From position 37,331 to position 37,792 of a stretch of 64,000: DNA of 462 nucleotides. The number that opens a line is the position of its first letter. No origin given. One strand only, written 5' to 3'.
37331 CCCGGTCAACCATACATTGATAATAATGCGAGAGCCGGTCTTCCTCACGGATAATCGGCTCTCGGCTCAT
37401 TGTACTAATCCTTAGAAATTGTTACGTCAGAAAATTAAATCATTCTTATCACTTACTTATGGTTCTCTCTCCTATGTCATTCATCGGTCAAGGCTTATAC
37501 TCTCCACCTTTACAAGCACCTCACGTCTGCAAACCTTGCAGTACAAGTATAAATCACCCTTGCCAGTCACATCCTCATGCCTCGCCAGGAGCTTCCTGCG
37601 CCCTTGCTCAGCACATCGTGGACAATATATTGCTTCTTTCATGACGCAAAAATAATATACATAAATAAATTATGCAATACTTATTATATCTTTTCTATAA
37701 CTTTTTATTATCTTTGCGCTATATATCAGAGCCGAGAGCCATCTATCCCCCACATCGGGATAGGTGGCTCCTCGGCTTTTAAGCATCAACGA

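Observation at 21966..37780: Conserved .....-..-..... leader motif with hairpin and U-tract at the heads of late transcription units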

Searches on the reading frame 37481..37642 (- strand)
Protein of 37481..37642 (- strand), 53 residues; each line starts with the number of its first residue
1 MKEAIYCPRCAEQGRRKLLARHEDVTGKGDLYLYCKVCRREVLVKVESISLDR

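Call 28: search_protein_families(library=pfam, max_evalue=0.1, proteins=[window:37481-37642:-])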
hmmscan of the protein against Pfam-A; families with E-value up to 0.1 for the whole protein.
window:37481-37642:- (53 aa): 5 families
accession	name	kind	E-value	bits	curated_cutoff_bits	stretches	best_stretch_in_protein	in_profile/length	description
PF14205.11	Cys_rich_KTR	-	9e-07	29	25.5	1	5-49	4-44/54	Cysteine-rich KTR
PF25164.1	CoiA_N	-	0.0018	18.2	26.3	0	33-46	18-31/50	Competence protein CoiA, N-terminal domain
PF17283.8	Zn_ribbon_SprT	-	0.0096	16.4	28.1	1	6-44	6-35/38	SprT-like zinc ribbon domain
PF22586.1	ANCHR-like_BBOX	-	0.012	16.1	27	0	5-22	19-37/39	ANCHR-like B-box zinc-binding domain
PF25207.1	DUF7837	-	0.021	15.3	27.8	1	7-40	8-42/47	Domain of unknown function (DUF7837)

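Call 50: search_solved_structures(query=window:37481-37642:-, max_evalue=10)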
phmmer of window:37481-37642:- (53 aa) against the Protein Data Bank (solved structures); distinct sequences matched with E-value up to 10: 4.
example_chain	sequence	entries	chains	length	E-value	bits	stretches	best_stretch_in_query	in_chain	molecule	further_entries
8bs5_A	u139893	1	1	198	0.33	14.5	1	3-37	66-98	YTH domain-containing family protein 3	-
8bs6_A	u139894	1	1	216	0.36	14.4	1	3-37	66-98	YTH domain-containing family protein 3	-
6zot_B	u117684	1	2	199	1.3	12.7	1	3-37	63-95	YTH domain-containing family protein 3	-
2dlq_A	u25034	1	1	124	1.6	12.4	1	4-46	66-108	GLI-Kruppel family member HKR3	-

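Call 51: find_homologous_proteins(query=window:37481-37642:-, max_evalue=0.001)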
Query window:37481-37642:- (53 aa): 5 proteins with E <= 0.001 among 5 candidates.
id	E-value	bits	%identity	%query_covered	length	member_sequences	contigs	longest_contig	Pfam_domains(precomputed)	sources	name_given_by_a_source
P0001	3.4e-28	113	100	100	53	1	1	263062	PF14205.12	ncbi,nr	ncbi:MAG: hypothetical protein HDR82_09750 [Bacteroides sp.]|nr:hypothetical protein [Bacteroides sp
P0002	1.8e-22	95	83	100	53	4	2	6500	-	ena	-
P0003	1.4e-20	89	80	100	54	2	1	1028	-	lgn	-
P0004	1.2e-18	83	74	100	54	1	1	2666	-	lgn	-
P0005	3.2e-18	82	76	100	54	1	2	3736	-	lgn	-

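Call 54: find_homologous_proteins(query=A2, max_evalue=0.001)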
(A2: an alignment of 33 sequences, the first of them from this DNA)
Query A2 (33 sequences) (53 aa, profile of the alignment): 200 proteins with E <= 0.001 among 459 candidates; the best 120 are listed.
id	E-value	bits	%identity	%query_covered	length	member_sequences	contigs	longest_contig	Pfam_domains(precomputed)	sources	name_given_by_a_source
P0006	1.9e-14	71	28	75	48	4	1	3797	-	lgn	-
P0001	2.8e-14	70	100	100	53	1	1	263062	PF14205.12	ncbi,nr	ncbi:MAG: hypothetical protein HDR82_09750 [Bacteroides sp.]|nr:hypothetical protein [Bacteroides sp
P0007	4.6e-14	70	34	83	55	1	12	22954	PF17283.9,PF14205.12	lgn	-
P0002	5.3e-14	69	83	100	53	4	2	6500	-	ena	-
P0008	6.4e-14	69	23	100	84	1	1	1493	-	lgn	-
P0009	7.3e-14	69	25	75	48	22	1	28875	PF14205.12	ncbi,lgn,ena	-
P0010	7.6e-14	69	33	79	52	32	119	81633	PF05129.19,PF14205.12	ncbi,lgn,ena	-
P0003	1.1e-13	68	80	100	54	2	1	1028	-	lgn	-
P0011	1.3e-13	68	25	75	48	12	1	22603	PF17283.9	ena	-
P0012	1.5e-13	68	30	75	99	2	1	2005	PF27618.1,PF14205.12,PF13248.12,PF09723.16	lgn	-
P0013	1.5e-13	68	25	23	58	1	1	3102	PF14205.12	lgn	-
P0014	1.5e-13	68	24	85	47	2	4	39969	PF14205.12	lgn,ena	-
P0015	1.6e-13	68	28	75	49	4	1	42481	PF14205.12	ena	-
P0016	1.6e-13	68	28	75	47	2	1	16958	PF14205.12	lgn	-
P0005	1.8e-13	68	76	100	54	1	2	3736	-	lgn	-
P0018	2.2e-13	67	32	83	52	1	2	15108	PF14205.12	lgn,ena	-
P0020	2.4e-13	67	25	75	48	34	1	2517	PF14205.12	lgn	-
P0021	2.4e-13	67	22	87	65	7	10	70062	PF14205.12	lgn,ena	-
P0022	2.5e-13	67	28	75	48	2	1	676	PF14205.12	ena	-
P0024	4.2e-13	67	45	94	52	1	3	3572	PF14205.12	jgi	-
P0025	4.3e-13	66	25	75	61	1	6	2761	PF14205.12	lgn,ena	-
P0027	5.7e-13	66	23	66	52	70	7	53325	PF14205.12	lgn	-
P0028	7.6e-13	66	23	66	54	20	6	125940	PF14205.12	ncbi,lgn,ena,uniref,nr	ncbi:cysteine-rich KTR domain-containing protein [[Ruminococcus] lactaris]|uniref:cysteine-rich KTR 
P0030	8.9e-13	65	33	23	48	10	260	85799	PF14205.12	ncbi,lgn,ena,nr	nr:MAG TPA_asm: hypothetical protein [Caudoviricetes sp.] DAP24363.1 MAG TPA: hypothetical protein [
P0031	9.2e-13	65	32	77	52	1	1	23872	PF14205.12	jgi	jgi:uncharacterized protein with PIN domain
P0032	1.0e-12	65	23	89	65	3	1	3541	PF14205.12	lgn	-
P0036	1.2e-12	65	25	75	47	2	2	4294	PF14205.12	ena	-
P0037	1.2e-12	65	39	83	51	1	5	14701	PF14205.12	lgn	-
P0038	1.3e-12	65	34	83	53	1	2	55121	PF14205.12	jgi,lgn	jgi:hypothetical protein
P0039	1.4e-12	65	31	30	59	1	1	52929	PF14205.12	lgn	-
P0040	1.4e-12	65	25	75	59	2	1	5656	PF14205.12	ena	-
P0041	1.5e-12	65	22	68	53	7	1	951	PF14205.12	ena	-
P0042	1.5e-12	65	39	83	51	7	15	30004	PF14205.12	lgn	-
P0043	1.6e-12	65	23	66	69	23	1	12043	PF14205.12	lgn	-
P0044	1.8e-12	64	24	85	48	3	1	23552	PF14205.12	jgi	jgi:DNA-directed RNA polymerase subunit RPC12/RpoP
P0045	1.9e-12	64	31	79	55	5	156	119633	PF14205.12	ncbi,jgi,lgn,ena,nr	ncbi:MAG: conjugal transfer protein [Lachnospiraceae bacterium]|jgi:hypothetical protein|nr:conjugal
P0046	2.2e-12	64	26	66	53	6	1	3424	PF14205.12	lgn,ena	-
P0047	2.3e-12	64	42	23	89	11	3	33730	PF14205.12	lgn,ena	-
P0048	2.3e-12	64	25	75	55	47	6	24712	PF14205.12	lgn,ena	-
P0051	3.3e-12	64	20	66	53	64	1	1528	PF14205.12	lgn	-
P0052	3.5e-12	64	33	79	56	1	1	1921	PF14205.12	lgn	-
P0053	3.6e-12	64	26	66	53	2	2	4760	PF14205.12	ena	-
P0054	4.5e-12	63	32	83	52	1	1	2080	PF14205.12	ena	-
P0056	4.9e-12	63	32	83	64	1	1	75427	PF14205.12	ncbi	ncbi:MAG: cysteine-rich KTR domain-containing protein [Roseburia sp.]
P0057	6.3e-12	63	30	75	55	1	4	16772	PF14205.12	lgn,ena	-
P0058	6.8e-12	63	23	66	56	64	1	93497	PF14205.12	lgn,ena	-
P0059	7.0e-12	63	23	66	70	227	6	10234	PF14205.12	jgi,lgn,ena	-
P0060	7.1e-12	63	25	75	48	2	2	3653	PF14205.12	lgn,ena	-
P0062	8.5e-12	62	34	83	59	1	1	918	PF14205.12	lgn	-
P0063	8.5e-12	62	24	87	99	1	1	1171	PF14205.12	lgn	-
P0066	9.5e-12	62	22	87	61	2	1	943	PF14205.12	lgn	-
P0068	1.0e-11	62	36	79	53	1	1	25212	PF14205.12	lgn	-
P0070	1.1e-11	62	30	83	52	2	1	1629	PF14205.12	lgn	-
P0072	1.2e-11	62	26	66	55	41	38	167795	PF14205.12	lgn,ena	-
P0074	1.3e-11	62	34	98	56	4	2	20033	PF14205.12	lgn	-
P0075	1.3e-11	62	26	81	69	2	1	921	PF14205.12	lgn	-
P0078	1.5e-11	62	34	83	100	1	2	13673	PF14205.12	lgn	-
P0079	1.7e-11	61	29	32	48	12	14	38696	PF14205.12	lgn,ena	-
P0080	1.9e-11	61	29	91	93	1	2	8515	PF14205.12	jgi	-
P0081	2.0e-11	61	27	91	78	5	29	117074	PF14205.12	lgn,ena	-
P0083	2.0e-11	61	29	91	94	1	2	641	PF14205.12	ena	-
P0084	2.4e-11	61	33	75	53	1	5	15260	PF14205.12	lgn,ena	-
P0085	2.8e-11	61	26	66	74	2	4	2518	PF14205.12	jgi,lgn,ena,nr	jgi:hypothetical protein|nr:MAG TPA: cysteine-rich protein [Caudoviricetes sp.]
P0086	2.9e-11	61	32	83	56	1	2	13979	PF14205.12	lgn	-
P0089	3.7e-11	60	26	66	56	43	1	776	PF14205.12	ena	-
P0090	3.8e-11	60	23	91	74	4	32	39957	PF14205.12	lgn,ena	-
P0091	3.9e-11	60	29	79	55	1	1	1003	PF14205.12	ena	-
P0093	4.1e-11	60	23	66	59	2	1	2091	PF14205.12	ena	-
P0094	4.1e-11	60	30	75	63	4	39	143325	-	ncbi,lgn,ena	-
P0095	4.1e-11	60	31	79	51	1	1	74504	PF14205.12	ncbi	ncbi:MAG: cysteine-rich KTR domain-containing protein [Lachnospiraceae bacterium]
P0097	5.5e-11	60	20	66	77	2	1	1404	PF14205.12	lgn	-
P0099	6.1e-11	60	35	91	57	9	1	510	PF17283.9,PF14205.12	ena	-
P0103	1.2e-10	59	39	91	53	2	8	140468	PF14205.12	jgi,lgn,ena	-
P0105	1.3e-10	59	31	79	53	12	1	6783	PF14205.12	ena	-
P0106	1.3e-10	59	23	66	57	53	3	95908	PF14205.12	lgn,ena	-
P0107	1.4e-10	58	35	100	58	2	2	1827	PF14205.12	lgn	-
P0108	1.5e-10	58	32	77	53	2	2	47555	PF14205.12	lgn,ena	-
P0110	1.6e-10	58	38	25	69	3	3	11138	PF14205.12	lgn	-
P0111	1.6e-10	58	27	85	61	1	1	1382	PF14205.12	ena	-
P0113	1.7e-10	58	31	79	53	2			PF14205.12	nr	nr:MAG TPA: cysteine-rich protein [Caudoviricetes sp.]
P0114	1.8e-10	58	31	79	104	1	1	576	PF14205.12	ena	-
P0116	1.8e-10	58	25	91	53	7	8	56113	PF14205.12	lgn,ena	-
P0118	2.2e-10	58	38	92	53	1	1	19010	PF14205.12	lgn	-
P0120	2.3e-10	58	36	100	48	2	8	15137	PF14205.12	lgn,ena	-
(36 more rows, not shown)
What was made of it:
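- On Pfam Cys_rich_KTR (PF14205): Most homologues carry PF14205 (call 54).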

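Call 55: find_encoding_contigs(protein=P0030, flank=3000, max_places=4)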
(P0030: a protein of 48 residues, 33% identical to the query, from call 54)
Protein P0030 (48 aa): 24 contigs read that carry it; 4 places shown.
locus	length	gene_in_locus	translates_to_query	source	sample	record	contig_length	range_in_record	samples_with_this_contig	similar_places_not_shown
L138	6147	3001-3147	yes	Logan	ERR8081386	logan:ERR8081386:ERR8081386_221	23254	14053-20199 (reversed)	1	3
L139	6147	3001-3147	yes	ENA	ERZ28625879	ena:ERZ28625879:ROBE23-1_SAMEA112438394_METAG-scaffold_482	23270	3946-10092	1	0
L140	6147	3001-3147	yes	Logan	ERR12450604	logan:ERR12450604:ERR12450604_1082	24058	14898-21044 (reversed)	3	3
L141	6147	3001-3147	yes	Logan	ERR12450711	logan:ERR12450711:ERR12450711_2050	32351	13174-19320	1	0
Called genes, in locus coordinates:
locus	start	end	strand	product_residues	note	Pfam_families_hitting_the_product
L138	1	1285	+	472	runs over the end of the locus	PF05133:SPP1_portal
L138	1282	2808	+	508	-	PF06152:Phage_min_cap2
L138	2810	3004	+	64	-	-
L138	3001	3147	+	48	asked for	PF14205:Cys_rich_KTR (weak)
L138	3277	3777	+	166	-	-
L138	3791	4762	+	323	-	PF05065:Phage_capsid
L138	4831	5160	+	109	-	-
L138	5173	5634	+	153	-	-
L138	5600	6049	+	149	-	-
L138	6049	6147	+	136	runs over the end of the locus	PF11114:Minor_capsid_2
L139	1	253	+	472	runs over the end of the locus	PF05133:SPP1_portal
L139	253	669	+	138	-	-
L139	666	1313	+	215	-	PF14386:DUF4417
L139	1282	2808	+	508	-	PF06152:Phage_min_cap2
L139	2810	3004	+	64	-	-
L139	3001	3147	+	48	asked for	PF14205:Cys_rich_KTR (weak)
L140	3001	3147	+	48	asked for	PF14205:Cys_rich_KTR (weak)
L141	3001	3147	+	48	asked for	PF14205:Cys_rich_KTR (weak)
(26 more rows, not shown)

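Call 56: find_encoding_contigs(protein=P0045, flank=3000, max_places=4)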
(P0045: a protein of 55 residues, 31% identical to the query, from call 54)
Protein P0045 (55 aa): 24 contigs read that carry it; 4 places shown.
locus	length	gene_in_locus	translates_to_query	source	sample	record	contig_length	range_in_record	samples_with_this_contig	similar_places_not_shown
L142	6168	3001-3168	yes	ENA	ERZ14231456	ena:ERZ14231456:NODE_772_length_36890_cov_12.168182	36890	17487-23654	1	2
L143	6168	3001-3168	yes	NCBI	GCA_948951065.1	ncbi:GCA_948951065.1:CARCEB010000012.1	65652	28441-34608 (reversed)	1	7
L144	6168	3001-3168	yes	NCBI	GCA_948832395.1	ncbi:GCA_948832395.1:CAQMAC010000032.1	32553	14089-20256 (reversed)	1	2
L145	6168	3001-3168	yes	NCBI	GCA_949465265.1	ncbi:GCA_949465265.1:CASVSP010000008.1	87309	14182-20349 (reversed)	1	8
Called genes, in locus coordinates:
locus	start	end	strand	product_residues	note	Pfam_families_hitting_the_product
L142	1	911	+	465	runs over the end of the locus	-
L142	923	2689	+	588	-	PF06152:Phage_min_cap2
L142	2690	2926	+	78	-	-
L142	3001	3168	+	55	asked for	PF14205:Cys_rich_KTR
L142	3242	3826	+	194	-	PF06810:Phage_scaffold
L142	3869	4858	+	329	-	PF17236:SU10_MCP (faint)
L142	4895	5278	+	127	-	-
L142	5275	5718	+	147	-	PF20536:DUF6751 (weak)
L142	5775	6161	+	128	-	-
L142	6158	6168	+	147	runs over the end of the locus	-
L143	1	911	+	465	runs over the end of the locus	-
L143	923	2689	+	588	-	PF06152:Phage_min_cap2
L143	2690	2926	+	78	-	-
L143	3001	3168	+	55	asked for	PF14205:Cys_rich_KTR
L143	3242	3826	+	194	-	PF06810:Phage_scaffold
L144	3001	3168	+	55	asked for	PF14205:Cys_rich_KTR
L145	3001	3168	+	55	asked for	PF14205:Cys_rich_KTR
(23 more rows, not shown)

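Call 57: find_encoding_contigs(protein=P0028, flank=3000, max_places=4)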
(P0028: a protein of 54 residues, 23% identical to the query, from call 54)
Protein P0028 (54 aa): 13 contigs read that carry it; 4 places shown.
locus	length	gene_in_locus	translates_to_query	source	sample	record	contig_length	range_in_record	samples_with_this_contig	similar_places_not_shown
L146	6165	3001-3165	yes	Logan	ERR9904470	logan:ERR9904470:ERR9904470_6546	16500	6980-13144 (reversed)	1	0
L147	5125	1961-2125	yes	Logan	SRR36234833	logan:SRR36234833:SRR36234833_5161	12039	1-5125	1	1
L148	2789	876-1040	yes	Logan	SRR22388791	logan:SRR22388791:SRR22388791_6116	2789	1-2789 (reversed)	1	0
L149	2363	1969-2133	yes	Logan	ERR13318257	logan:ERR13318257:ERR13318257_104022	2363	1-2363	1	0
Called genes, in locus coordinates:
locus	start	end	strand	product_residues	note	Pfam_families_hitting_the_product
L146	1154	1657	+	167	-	PF11195:Tad2-like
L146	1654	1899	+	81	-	-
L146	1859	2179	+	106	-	PF14359:DUF4406 (weak)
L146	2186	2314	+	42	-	-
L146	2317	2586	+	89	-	PF19791:DUF6275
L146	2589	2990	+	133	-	PF24729:Acb2_Tad1_hairpin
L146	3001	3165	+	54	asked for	PF14205:Cys_rich_KTR (weak)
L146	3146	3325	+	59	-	-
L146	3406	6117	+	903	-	PF14528:LAGLIDADG_3 (weak)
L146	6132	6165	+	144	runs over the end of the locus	-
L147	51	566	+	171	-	PF11195:Tad2-like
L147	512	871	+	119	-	-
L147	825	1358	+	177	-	-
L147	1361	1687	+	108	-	PF14359:DUF4406 (faint)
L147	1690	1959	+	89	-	PF19791:DUF6275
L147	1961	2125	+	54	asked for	PF14205:Cys_rich_KTR (weak)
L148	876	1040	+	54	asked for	PF14205:Cys_rich_KTR (weak)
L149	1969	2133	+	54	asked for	PF14205:Cys_rich_KTR (weak)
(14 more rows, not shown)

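Call 63: search_dna_similar(query=window:37484-37642:-, collection=phages, mode=protein, max_evalue=0.01, max_rows=30)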
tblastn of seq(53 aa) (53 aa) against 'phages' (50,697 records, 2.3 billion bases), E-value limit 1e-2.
No match.

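Call 67: search_protein_families(library=phrogs, max_evalue=0.01, proteins=[window:37484-37642:-])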
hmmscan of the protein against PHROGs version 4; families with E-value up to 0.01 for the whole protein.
seq(53 aa): 2 families
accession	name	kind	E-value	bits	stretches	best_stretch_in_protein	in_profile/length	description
phrog_1244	-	unknown function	0.00034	21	1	4-45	108-146/157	-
phrog_6417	-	other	0.0027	18.6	1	2-49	5-44/68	translational regulator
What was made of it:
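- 37481..37642 (-): Gene for a 53-aa CxxC...CxxC zinc-ribbon protein (Cys_rich_KTR family, remotely Com-like). It is the candidate trans-acting factor. It hits phrog_6417 'translational regulator', as Com does (call 67).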

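Call 69: find_encoding_contigs(protein=P0094, flank=2500, max_places=2)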
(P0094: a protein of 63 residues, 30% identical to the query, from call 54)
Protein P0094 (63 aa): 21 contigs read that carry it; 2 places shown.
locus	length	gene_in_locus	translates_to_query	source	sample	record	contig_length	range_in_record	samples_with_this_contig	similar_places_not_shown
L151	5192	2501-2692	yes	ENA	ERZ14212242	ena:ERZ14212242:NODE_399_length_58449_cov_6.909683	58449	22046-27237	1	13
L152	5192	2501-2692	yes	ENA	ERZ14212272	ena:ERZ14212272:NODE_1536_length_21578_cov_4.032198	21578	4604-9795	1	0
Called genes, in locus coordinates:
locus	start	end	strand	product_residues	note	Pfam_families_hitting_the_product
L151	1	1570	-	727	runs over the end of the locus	PF01590:GAF (weak), PF00512:HisKA, PF02518:HATPase_c, PF00072:Response_reg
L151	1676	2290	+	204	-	PF15542:Ntox50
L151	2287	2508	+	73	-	-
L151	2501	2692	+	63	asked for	-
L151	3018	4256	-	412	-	PF11974:bMG3 (faint), PF13620:CarboxypepD_reg (faint), PF01471:PG_binding_1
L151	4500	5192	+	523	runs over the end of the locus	PF00082:Peptidase_S8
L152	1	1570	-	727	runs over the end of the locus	PF01590:GAF (weak), PF00512:HisKA, PF02518:HATPase_c, PF00072:Response_reg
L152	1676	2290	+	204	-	PF15542:Ntox50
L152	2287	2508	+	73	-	-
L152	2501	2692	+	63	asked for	-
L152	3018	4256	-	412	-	PF11974:bMG3 (faint), PF13620:CarboxypepD_reg (faint), PF01471:PG_binding_1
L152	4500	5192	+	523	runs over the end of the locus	PF00082:Peptidase_S8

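Call 70: find_encoding_contigs(protein=P0103, flank=2500, max_places=2)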
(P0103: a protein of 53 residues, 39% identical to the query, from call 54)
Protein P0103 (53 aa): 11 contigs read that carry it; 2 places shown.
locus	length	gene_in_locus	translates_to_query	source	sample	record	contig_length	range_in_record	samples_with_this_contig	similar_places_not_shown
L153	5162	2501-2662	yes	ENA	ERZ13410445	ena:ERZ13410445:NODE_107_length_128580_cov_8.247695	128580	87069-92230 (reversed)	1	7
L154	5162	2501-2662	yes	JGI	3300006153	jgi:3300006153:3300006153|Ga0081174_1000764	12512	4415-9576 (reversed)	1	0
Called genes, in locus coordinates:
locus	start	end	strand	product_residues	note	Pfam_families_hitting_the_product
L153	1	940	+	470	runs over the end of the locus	PF09397:FtsK_gamma, PF01580:FtsK_SpoIIIE, PF04471:Mrr_cat, PF13156:Mrr_cat_2 (weak), PF22722:NA-iREase1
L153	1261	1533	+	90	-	-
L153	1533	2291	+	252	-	PF08346:AntA, PF03374:ANT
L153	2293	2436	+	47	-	-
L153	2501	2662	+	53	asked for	PF14205:Cys_rich_KTR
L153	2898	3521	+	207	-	PF06810:Phage_scaffold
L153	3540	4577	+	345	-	PF20036:Gp13-like (weak)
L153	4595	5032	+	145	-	-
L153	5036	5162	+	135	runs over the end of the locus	-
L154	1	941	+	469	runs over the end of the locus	PF09397:FtsK_gamma, PF01580:FtsK_SpoIIIE, PF04471:Mrr_cat, PF13156:Mrr_cat_2 (weak), PF22722:NA-iREase1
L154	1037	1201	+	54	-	-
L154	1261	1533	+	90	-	-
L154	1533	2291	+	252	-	PF08346:AntA, PF03374:ANT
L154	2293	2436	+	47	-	-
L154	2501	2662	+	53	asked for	PF14205:Cys_rich_KTR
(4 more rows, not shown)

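Call 71: find_encoding_contigs(protein=P0031, flank=2500, max_places=2)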
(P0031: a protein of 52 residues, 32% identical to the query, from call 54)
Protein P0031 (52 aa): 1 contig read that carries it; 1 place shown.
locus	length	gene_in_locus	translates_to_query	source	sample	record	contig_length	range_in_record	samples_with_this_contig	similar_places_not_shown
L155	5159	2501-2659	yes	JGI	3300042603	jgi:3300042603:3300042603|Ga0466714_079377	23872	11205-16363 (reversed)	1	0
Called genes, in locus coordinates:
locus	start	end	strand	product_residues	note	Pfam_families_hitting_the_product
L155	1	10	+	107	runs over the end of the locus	-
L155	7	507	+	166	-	-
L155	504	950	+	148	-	-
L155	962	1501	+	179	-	-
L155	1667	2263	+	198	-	-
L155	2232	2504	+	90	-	-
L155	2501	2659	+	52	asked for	PF14205:Cys_rich_KTR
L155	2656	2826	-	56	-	-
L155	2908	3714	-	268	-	-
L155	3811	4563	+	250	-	-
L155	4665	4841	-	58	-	PF14354:Lar_restr_allev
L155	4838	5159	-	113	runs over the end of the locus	PF14216:DUF4326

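Call 72: find_encoding_contigs(protein=P0116, flank=2500, max_places=2)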
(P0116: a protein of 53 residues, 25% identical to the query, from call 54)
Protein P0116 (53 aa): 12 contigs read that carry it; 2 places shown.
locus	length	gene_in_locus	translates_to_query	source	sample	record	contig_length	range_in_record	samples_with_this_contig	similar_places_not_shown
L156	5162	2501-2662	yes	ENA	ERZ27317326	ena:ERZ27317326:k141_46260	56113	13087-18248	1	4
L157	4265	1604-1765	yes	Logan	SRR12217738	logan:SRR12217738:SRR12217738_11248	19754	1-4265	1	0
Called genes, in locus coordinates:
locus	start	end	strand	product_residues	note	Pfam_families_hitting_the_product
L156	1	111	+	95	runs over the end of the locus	-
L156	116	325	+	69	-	-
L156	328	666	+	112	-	-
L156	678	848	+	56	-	-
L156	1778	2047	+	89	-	-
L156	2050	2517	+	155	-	-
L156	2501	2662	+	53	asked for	PF14205:Cys_rich_KTR (weak)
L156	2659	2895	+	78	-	-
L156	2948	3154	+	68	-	-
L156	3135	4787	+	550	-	-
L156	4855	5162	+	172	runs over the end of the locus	-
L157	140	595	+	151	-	PF05866:RusA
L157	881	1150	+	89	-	-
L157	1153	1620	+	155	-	-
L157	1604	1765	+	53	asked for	PF14205:Cys_rich_KTR (weak)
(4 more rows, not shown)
